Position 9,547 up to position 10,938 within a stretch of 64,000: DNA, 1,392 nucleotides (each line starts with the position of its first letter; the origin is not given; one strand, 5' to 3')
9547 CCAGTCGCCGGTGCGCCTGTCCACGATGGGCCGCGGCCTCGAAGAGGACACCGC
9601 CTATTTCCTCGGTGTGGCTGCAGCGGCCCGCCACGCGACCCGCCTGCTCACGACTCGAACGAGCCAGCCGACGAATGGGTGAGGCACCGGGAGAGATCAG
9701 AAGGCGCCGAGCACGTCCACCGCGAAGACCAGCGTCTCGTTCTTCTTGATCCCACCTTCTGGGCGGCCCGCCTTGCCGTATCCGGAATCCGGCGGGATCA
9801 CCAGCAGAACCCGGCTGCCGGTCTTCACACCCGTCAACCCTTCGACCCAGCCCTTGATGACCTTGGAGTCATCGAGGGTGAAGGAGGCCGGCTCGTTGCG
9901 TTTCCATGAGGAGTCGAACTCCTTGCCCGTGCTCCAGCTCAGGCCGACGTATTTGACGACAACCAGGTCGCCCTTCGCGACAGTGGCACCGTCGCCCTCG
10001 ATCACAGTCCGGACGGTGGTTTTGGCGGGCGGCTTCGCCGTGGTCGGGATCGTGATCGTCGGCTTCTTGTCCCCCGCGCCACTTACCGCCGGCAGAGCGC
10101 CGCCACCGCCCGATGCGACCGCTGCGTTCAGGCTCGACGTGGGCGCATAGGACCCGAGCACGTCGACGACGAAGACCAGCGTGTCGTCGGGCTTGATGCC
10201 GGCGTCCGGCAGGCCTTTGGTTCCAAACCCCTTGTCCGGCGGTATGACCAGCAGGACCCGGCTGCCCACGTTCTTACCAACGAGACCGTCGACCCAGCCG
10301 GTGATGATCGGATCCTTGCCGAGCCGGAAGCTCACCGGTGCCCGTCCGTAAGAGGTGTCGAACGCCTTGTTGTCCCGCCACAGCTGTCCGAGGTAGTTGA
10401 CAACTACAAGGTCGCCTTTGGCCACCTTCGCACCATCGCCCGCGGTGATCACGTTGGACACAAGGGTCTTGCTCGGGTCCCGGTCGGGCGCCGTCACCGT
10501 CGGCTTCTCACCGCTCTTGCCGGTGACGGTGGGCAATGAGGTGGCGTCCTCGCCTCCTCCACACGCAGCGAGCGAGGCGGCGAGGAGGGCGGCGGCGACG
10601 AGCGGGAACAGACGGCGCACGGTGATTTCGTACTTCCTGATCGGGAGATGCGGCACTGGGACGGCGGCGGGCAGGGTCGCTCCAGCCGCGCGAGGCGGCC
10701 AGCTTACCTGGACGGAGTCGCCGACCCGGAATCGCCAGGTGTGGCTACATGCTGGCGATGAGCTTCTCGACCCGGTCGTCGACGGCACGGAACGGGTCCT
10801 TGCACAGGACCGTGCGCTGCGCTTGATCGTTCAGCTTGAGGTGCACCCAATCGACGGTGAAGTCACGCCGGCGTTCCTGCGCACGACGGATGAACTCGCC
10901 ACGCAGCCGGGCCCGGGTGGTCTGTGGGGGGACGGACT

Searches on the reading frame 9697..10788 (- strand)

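Call 7: search_protein_families(library=pfam, proteins=[window:9697-10788:-], max_evalue=0.001)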
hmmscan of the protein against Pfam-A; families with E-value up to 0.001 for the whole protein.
window:9697-10788:- (363 aa): 1 family
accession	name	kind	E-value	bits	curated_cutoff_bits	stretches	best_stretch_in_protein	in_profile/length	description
PF00254.34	FKBP_C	-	4.6e-51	171.5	21.1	2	270-359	5-93/94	FKBP-type peptidyl-prolyl cis-trans isomerase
